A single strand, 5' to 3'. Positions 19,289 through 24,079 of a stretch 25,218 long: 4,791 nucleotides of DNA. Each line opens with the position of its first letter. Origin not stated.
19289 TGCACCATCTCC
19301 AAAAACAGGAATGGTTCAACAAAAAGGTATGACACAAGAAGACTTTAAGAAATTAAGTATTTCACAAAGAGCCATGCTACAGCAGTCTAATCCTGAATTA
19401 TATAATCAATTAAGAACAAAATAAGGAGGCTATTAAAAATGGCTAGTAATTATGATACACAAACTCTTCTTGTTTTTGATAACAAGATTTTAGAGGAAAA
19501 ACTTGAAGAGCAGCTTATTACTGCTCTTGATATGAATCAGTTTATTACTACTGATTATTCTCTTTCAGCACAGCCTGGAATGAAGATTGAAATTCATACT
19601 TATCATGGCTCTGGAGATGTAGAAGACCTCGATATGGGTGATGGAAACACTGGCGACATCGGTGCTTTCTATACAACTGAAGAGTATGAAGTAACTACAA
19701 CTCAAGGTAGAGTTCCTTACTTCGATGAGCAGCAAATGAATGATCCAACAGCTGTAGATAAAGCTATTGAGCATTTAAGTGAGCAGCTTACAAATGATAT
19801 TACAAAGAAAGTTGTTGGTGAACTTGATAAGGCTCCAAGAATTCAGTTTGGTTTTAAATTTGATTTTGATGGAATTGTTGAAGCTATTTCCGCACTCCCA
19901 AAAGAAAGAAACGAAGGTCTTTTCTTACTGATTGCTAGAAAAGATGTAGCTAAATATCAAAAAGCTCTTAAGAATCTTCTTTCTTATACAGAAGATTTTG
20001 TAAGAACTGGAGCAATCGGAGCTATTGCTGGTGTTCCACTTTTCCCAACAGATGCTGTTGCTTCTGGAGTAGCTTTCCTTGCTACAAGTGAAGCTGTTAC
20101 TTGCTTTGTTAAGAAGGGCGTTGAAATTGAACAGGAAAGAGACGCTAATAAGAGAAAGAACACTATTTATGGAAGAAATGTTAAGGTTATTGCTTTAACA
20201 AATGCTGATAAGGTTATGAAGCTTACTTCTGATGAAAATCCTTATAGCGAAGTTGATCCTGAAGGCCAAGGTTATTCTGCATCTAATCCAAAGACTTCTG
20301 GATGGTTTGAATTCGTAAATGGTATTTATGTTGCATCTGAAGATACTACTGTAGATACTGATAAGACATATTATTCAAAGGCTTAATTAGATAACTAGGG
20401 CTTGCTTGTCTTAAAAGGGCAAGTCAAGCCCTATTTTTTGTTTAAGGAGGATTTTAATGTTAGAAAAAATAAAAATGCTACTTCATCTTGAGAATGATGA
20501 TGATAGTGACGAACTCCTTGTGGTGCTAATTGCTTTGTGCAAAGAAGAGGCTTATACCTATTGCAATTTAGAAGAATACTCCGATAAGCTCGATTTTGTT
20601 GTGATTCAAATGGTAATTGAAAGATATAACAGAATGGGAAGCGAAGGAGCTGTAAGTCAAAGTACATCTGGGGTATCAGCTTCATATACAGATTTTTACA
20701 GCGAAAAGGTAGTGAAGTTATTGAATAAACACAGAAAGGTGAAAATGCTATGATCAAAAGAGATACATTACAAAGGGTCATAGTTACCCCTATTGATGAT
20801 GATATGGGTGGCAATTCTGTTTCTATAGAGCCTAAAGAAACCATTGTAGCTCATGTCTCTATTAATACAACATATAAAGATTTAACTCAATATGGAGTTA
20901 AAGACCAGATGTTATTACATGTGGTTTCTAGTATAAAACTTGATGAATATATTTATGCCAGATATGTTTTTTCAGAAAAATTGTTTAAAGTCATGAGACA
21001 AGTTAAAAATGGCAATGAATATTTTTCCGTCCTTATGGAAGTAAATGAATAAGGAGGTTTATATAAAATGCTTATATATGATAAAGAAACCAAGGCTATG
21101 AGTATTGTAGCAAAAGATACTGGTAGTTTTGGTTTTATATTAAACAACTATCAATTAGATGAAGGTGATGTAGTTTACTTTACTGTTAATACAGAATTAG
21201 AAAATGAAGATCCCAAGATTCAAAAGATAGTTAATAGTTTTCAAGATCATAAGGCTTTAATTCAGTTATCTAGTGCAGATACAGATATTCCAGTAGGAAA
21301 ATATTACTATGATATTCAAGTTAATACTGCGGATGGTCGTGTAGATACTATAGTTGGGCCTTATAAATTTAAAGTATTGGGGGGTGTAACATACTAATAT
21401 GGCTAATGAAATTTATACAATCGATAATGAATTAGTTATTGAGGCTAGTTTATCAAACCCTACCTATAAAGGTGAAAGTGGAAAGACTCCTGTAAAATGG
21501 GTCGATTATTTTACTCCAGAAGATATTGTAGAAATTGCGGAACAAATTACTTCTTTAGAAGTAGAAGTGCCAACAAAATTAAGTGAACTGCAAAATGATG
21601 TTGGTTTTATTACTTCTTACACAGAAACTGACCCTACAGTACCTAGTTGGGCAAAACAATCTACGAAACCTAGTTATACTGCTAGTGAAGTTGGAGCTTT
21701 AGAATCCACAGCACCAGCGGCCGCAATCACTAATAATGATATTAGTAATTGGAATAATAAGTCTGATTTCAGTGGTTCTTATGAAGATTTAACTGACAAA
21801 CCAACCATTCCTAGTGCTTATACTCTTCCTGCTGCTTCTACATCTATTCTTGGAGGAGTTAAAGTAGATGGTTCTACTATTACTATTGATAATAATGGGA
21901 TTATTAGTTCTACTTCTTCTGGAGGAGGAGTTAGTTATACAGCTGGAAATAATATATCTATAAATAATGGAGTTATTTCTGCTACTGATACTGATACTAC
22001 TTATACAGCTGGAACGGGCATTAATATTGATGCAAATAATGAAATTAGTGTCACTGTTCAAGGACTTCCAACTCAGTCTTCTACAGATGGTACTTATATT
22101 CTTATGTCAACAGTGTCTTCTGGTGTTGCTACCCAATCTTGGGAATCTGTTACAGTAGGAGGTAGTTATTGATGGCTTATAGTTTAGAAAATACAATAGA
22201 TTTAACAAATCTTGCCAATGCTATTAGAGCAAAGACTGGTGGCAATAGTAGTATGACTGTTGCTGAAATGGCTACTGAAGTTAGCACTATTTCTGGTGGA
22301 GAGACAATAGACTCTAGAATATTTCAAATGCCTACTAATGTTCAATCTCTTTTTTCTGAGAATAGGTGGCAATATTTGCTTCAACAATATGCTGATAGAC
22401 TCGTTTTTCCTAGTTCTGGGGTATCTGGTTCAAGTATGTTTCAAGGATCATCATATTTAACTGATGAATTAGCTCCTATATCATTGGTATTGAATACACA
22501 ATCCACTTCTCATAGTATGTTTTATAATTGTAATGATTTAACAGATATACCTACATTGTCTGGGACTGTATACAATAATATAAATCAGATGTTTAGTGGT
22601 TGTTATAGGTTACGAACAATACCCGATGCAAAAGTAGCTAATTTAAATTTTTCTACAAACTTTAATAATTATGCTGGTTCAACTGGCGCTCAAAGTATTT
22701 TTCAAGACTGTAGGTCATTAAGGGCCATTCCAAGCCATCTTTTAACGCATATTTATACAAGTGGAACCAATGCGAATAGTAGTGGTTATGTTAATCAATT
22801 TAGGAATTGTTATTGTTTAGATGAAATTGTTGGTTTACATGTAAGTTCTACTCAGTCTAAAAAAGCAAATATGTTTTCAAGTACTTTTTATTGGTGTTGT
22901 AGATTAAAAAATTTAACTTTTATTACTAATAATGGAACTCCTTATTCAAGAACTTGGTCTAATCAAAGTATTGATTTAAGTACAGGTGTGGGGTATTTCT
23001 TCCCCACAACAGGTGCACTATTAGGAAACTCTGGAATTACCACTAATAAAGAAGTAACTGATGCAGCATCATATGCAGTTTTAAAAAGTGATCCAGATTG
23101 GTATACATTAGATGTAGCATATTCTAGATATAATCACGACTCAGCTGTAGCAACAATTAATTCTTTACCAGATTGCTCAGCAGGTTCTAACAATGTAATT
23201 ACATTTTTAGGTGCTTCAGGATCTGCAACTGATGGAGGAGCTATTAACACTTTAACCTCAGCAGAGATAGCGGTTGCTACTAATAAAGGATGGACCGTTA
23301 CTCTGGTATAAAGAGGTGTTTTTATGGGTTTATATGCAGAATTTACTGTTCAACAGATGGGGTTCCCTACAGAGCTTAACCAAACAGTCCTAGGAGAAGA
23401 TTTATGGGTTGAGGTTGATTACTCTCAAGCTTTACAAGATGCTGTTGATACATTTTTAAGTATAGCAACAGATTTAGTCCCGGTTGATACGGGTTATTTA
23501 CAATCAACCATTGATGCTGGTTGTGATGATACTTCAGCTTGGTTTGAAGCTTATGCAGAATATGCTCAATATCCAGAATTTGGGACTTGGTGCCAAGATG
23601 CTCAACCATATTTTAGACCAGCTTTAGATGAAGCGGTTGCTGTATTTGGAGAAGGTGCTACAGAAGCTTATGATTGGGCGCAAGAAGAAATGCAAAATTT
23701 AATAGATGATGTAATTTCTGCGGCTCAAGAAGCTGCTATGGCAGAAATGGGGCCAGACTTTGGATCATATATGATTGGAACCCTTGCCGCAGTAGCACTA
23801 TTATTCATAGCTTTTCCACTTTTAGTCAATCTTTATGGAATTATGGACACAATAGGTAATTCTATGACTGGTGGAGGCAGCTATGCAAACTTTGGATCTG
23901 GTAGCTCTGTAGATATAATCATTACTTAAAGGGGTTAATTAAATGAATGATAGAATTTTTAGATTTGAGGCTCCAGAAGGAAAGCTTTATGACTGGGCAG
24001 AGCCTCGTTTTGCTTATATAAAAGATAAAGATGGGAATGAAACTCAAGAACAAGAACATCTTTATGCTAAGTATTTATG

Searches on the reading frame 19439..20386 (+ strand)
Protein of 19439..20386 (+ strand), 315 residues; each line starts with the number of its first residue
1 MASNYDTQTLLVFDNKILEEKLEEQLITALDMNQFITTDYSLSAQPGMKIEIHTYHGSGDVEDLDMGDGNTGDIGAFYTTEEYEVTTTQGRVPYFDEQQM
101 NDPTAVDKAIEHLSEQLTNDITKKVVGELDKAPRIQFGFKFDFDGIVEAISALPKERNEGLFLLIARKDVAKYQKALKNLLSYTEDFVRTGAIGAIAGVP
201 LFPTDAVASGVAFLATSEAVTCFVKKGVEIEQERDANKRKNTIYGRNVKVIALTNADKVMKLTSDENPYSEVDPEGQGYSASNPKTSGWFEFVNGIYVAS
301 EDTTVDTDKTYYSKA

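Call 21: search_protein_families(library=pfam, max_evalue=0.01, proteins=[window:19439-20386:+])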
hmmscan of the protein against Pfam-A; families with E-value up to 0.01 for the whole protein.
window:19439-20386:+ (315 aa): 0 families

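Call 55: search_protein_families(library=ncbifam, max_evalue=1, proteins=[window:19439-20386:+])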
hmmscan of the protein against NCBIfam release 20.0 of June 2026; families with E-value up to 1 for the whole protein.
window:19439-20386:+ (315 aa): 1 family
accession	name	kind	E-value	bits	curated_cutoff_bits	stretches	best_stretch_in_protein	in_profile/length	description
NF042926.1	capsid_Caudo_1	equivalog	0.00029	20.1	120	1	195-263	222-291/292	major capsid protein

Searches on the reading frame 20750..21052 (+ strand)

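Call 22: search_protein_families(library=phrogs, max_evalue=0.001, proteins=[window:20750-21052:+])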
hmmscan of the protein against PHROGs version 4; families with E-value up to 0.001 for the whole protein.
window:20750-21052:+ (100 aa): 0 families

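Call 55: search_protein_families(library=ncbifam, max_evalue=1, proteins=[window:20750-21052:+])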
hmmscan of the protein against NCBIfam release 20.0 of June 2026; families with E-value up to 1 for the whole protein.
window:20750-21052:+ (100 aa): 1 family
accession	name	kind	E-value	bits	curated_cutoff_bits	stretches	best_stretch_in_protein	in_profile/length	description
NF049951.1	HglthnlMButDhIsoH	equivalog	0.076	12.4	350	1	16-67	36-87/226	1-hydroxy-2-glutathionyl-2-methyl-3-butene dehydrogenase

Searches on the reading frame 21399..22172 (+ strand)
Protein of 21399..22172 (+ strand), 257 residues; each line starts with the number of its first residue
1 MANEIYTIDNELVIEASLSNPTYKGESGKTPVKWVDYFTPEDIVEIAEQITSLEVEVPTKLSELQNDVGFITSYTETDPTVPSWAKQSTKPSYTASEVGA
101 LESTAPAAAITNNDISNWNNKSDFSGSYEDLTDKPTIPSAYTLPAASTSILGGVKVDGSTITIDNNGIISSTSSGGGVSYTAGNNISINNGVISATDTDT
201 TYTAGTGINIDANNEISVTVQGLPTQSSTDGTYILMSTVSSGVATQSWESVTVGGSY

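Call 21: search_protein_families(library=pfam, max_evalue=0.01, proteins=[window:21399-22172:+])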
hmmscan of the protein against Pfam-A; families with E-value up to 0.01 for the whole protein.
window:21399-22172:+ (257 aa): 0 families

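Call 22: search_protein_families(library=phrogs, max_evalue=0.001, proteins=[window:21399-22172:+])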
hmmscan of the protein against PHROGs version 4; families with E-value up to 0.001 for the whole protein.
window:21399-22172:+ (257 aa): 3 families
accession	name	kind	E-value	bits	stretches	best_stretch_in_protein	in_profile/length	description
phrog_15343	-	unknown function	2.1e-07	31.6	1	139-198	41-101/213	-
phrog_25468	-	unknown function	5.6e-05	23.2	0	79-127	302-350/528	-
phrog_17509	-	unknown function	0.00021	21.9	0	42-182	38-158/281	-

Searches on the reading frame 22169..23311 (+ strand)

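Call 8: search_protein_families(library=phrogs, max_evalue=0.01, proteins=[window:22169-23311:+])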
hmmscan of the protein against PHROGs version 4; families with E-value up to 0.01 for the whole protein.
window:22169-23311:+ (380 aa): 1 family
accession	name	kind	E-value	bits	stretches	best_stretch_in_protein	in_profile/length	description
phrog_29123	-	unknown function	0.00039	20.1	0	12-47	11-46/459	-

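Call 21: search_protein_families(library=pfam, max_evalue=0.01, proteins=[window:22169-23311:+])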
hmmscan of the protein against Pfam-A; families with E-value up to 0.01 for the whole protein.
window:22169-23311:+ (380 aa): 0 families

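Call 55: search_protein_families(library=ncbifam, max_evalue=1, proteins=[window:22169-23311:+])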
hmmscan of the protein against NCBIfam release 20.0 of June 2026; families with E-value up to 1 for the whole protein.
window:22169-23311:+ (380 aa): 1 family
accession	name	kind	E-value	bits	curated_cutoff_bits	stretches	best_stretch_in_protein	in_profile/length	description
TIGR02167.2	Liste_lipo_26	repeat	0.013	15.2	30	0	117-131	1-14/26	PARCEL repeat-containing surface protein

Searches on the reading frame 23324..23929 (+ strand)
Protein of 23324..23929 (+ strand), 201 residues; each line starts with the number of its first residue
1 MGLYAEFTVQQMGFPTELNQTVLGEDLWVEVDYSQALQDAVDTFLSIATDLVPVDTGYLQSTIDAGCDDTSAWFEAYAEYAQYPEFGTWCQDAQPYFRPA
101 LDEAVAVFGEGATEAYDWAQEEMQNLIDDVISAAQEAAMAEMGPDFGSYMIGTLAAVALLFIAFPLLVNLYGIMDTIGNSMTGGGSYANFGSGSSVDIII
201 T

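Call 7: search_protein_families(library=pfam, max_evalue=0.1, proteins=[window:23324-23929:+])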
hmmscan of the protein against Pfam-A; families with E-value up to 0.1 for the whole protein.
window:23324-23929:+ (201 aa): 1 family
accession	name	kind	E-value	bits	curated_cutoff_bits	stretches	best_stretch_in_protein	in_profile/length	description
PF04883.17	HK97-gp10_like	-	0.005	18.2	21.4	1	29-87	14-78/78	Bacteriophage HK97-gp10, putative tail-component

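Call 8: search_protein_families(library=phrogs, max_evalue=0.01, proteins=[window:23324-23929:+])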
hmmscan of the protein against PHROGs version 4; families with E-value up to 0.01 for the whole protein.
window:23324-23929:+ (201 aa): 1 family
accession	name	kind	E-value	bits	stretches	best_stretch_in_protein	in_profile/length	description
phrog_5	-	connector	3.9e-08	34.4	1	35-110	117-199/239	tail completion or Neck1 protein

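Call 55: search_protein_families(library=ncbifam, max_evalue=1, proteins=[window:23324-23929:+])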
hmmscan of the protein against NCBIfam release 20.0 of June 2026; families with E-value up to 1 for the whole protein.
window:23324-23929:+ (201 aa): 3 families
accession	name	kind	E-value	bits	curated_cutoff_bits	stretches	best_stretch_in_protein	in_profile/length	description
TIGR01725.1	phge_HK97_gp10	equivalog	3.4e-05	24.4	30.8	1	57-104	64-103/120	HK97-gp10 family putative phage morphogenesis protein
NF008036.0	PRK10768.1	equivalog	0.00067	18.9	382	1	93-184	67-156/304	ribonucleoside hydrolase RihC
TIGR04388.1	Lepto_longest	subfamily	0.11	10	45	0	104-156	876-926/1693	TIGR04388 family protein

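Call 86: find_homologous_proteins(query=window:23324-23929:+, max_evalue=0.001)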
Query window:23324-23929:+ (201 aa): 253 proteins with E <= 0.001 among 783 candidates; the best 120 are listed.
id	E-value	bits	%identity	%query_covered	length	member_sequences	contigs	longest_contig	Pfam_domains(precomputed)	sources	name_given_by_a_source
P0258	1.2e-127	441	100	100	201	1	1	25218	-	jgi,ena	-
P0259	3.7e-70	254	65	91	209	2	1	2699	-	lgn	-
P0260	6.7e-70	253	63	100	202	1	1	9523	PF04883.18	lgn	-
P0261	1.0e-68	249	62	93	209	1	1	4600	PF04883.18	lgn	-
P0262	5.4e-52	195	50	96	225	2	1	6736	-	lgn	-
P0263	4.7e-50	188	47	100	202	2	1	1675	-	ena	-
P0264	1.0e-49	187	52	100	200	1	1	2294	PF04883.18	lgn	-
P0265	7.1e-49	184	52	100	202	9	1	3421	PF04883.18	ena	-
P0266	7.8e-49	184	52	93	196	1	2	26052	-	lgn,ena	-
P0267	2.8e-48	182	47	94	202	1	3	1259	PF04883.18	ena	-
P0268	7.2e-48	181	46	100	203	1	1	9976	-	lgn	-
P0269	1.1e-47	181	52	100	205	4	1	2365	PF04883.18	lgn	-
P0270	5.9e-47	178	53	94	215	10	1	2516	-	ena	-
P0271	1.9e-46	176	49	100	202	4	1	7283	PF04883.18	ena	-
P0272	2.1e-46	176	52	100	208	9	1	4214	-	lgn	-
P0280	1.9e-44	170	51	88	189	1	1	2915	PF04883.18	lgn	-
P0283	3.7e-44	169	52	91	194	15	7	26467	PF04883.18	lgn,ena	-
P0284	3.8e-44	169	48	100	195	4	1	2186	PF04883.18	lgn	-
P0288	8.8e-44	168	50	90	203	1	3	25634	PF04883.18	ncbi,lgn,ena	-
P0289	9.7e-44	168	50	100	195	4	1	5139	PF04883.18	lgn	-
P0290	1.1e-43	167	48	100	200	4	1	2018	PF04883.18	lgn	-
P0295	3.0e-43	166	47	92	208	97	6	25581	PF04883.18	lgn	-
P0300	4.9e-43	165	52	88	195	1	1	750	PF04883.18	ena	-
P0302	7.3e-43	165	50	97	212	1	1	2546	PF04883.18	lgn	-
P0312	1.3e-41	161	48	90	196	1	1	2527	PF04883.18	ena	-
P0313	1.5e-41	161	46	100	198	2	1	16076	PF04883.18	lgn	-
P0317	5.2e-41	159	48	90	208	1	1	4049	PF04883.18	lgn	-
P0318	6.6e-41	158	47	100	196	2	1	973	PF04883.18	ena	-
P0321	5.9e-40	155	47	100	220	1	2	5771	PF04883.18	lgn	-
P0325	1.5e-39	154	49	100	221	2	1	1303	PF04883.18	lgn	-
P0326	1.9e-39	154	58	64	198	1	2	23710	PF04883.18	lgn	-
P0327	2.0e-39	154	46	100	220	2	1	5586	PF04883.18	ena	-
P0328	2.2e-39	153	46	96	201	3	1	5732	PF04883.18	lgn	-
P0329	5.3e-39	152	46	99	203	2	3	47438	-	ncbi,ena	-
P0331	8.3e-39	152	45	100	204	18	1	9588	PF04883.18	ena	-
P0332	1.3e-38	151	43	100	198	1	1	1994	PF04883.18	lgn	-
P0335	2.2e-38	150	46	95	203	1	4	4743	PF04883.18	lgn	-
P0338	4.9e-38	149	45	95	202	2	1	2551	PF04883.18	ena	-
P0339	4.9e-38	149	45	99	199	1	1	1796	PF04883.18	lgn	-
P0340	6.3e-38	149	45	95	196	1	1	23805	PF04883.18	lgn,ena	-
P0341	7.9e-38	148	47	91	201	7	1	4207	PF04883.18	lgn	-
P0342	9.5e-38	148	48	88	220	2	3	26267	PF04883.18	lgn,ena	-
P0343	2.4e-37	147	45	98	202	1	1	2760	PF04883.18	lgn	-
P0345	4.3e-37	146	43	100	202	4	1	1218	PF04883.18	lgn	-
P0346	5.6e-37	146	47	88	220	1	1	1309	PF04883.18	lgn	-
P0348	9.7e-37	145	47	100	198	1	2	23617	PF04883.18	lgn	-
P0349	1.6e-36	144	46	100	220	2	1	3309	PF04883.18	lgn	-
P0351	3.4e-36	143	46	95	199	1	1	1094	PF04883.18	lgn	-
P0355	5.2e-36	142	46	100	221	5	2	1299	PF04883.18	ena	-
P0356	8.9e-36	142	46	100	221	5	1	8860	PF04883.18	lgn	-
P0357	3.0e-35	140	46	100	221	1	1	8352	PF04883.18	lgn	-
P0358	6.2e-35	139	46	92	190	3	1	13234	PF04883.18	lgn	-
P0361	1.5e-34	138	43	100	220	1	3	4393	PF04883.18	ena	-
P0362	1.6e-34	138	46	88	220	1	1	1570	PF04883.18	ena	-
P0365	3.8e-34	136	43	100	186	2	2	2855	PF04883.18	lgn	-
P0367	6.8e-34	135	45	100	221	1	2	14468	PF04883.18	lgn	-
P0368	9.6e-34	135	44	91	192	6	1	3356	PF04883.18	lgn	-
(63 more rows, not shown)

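Call 87: find_encoding_contigs(protein=P0329, flank=10000, max_places=3)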
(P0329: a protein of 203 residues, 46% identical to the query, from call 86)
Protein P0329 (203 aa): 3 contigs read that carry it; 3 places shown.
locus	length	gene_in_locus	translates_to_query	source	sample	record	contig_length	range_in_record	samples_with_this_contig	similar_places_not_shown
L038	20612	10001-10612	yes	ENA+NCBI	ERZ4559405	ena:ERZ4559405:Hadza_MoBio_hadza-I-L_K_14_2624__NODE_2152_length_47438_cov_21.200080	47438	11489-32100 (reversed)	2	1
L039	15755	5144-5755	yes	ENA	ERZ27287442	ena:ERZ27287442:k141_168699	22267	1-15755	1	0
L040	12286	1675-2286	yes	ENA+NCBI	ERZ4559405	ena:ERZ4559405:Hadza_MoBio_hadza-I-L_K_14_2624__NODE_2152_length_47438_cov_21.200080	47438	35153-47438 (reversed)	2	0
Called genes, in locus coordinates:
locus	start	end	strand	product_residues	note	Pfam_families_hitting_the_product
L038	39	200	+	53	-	PF21983:NikA-like (weak), PF19807:DUF6290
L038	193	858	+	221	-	-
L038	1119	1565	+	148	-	-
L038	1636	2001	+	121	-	PF03592:Terminase_2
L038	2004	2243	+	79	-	-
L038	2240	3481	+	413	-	PF04466:Terminase_3, PF03237:Terminase_6N, PF17288:Terminase_3C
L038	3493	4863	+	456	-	PF05133:SPP1_portal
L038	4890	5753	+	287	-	-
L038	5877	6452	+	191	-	PF14265:DUF4355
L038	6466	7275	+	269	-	-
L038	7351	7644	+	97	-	PF05135:Phage_connect_1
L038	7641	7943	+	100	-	-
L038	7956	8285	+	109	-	-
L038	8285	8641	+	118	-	-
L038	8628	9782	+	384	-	-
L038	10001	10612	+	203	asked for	-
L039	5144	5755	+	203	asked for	-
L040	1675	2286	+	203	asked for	-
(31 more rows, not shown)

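Call 96: predict_structure(alignment_id=A6)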
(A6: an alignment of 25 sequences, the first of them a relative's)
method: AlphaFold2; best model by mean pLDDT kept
length: 201 residues; sequences in the alignment: 25
mean_pLDDT: 77.3   pTM: 0.62
mean pLDDT of the five models: 77.3, 74.3, 73.6, 71.1, 71.0
residues with pLDDT >= 90: 88; 70-90: 45; 50-70: 46; < 50: 22
segments of 3 or more residues with pLDDT < 50: 82-84, 183-201
pLDDT, mean of each block of 10 residues (from residue 1): 86 94 93 97 93 62 89 82 53 77 95 95 94 88 63 73 74 61 42 38 36
secondary structure, 60 per line:
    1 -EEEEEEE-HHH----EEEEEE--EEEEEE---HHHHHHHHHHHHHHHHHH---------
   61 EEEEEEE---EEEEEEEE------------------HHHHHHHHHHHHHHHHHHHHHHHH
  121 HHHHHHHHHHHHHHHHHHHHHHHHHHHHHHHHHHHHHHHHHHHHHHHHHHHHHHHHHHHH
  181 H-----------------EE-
elements in order: E2-8 E17-22 E25-30 H34-51 E61-67 E71-78 H97-181

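Call 100: fold_search(model_id=the predicted structure, library=pdb)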
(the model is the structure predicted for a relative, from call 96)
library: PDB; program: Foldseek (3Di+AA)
matches with E <= 10: 492; with E <= 0.001: 0
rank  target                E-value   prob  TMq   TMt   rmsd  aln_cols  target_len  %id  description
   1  3ueb_C                2.4e-02  0.57  0.20  0.32  10.0       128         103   12  Crystal structure of TON_0450 from Thermococcus onnurineus NA1 (released 2012-10-10)
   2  3ueb_B                5.4e-02  0.41  0.20  0.33   9.4       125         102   13  Crystal structure of TON_0450 from Thermococcus onnurineus NA1 (released 2012-10-10)
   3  3ueb_F                7.8e-02  0.23  0.17  0.28  10.6       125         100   11  Crystal structure of TON_0450 from Thermococcus onnurineus NA1 (released 2012-10-10)
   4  4zm1_A                1.3e-01  0.23  0.21  0.18  26.1       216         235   10  Shigella flexneri lipopolysaccharide O-antigen chain-length regulator WzzBSF - wild type (released 2016-03-23)
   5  7a66_B                1.6e-01  0.25  0.18  0.36  11.3       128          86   12  structure of Pcc2 from Pyrococcus abyssi (released 2022-03-23)
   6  4e2h_B                1.9e-01  0.20  0.20  0.19  25.6       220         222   10  Crystal structure of the periplasmic domain of Shigella flexneri WzzB (released 2012-03-28)
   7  5jmv_D                2.0e-01  0.30  0.17  0.36   8.7       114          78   11  Crystal structure of mjKae1-pfuPcc1 complex (released 2016-07-06)
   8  3eno_D                2.2e-01  0.35  0.18  0.39   9.9       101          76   10  Crystal structure of Pyrococcus furiosus Pcc1 in complex with Thermoplasma acidophilum Kae1 (released 2008-10-28)
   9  5jmv_F                2.5e-01  0.28  0.17  0.37   8.7       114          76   11  Crystal structure of mjKae1-pfuPcc1 complex (released 2016-07-06)
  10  3eno_C                2.5e-01  0.25  0.17  0.35  10.8       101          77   14  Crystal structure of Pyrococcus furiosus Pcc1 in complex with Thermoplasma acidophilum Kae1 (released 2008-10-28)
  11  4v7e_CU               2.6e-01  0.44  0.22  0.36   9.1       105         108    8  Model of the small subunit RNA based on a 5.5 A cryo-EM map of Triticum aestivum translating 80S ribosome (released 2014-07-09)
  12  9d85_P                2.6e-01  0.33  0.19  0.41   8.2       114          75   11  Structure of the KEOPS complex (Cgi121/Bud32/Kae1/Pcc1) bound to tRNA in a distorted tRNA conformation (released 2024-12-18)
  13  7a67_A                2.6e-01  0.33  0.20  0.39   7.1       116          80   11  Pcc1Pcc2 complex (released 2022-03-23)
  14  2mq8_MODEL_1_A        2.8e-01  0.35  0.22  0.35   7.0       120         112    9  Solution NMR Structure of De novo designed protein LFR1 1 with ferredoxin fold, Northeast Structural Genomics  (released 2014-08-20)
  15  3eno_F                3.3e-01  0.33  0.22  0.42   7.3       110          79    9  Crystal structure of Pyrococcus furiosus Pcc1 in complex with Thermoplasma acidophilum Kae1 (released 2008-10-28)
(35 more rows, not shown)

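Call 105: fold_search(model_id=the predicted structure, library=viral)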
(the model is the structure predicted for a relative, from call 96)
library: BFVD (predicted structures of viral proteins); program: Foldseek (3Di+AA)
matches with E <= 10: 556; with E <= 0.001: 0
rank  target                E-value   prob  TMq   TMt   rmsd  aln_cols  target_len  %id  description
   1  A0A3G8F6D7            8.1e-03  1.00  0.35  0.59   7.6       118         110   22  (no name in the UniProt tables at hand)
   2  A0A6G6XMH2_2          3.7e-02  0.35  0.26  0.08  14.8       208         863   14  (no name in the UniProt tables at hand)
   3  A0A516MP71            6.4e-02  0.80  0.30  0.43   9.5       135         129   13  (no name in the UniProt tables at hand)
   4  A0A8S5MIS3            8.2e-02  0.21  0.17  0.15  23.4       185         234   10  Regulatory protein [Siphoviridae sp. ctvyM23]
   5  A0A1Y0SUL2            1.1e-01  0.54  0.22  0.20   7.9       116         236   12  Uncharacterized protein [Pseudomonas phage Phabio]
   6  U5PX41                1.2e-01  0.23  0.23  0.30   9.8       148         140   12  Tail protein [Clavibacter phage CN1A]
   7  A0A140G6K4            1.3e-01  0.85  0.35  0.48   5.3       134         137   10  Uncharacterized protein [Arthrobacter phage Kitkat]
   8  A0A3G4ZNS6            1.4e-01  0.10  0.14  0.05  20.5       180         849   14  ATP-dependent endonuclease [Terrestrivirus sp.]
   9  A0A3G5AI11            1.8e-01  0.09  0.12  0.24  15.4        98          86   12  Uncharacterized protein [Sylvanvirus sp.]
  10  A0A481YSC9            1.9e-01  0.41  0.21  0.30   8.6       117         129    9  Uncharacterized protein [Marseillevirus LCMAC101]
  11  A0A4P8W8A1            2.2e-01  0.30  0.21  0.11   7.3        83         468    7  (no name in the UniProt tables at hand)
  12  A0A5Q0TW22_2          2.2e-01  0.15  0.16  0.04  12.3        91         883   11  RNA-directed RNA polymerase L (Fragment) [Kristianstad virus]
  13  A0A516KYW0            2.8e-01  0.44  0.26  0.31   5.9        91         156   15  (no name in the UniProt tables at hand)
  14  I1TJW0                2.9e-01  0.60  0.27  0.43   5.5        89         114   16  (no name in the UniProt tables at hand)
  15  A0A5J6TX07            3.1e-01  0.57  0.26  0.40   5.7        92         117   14  (no name in the UniProt tables at hand)
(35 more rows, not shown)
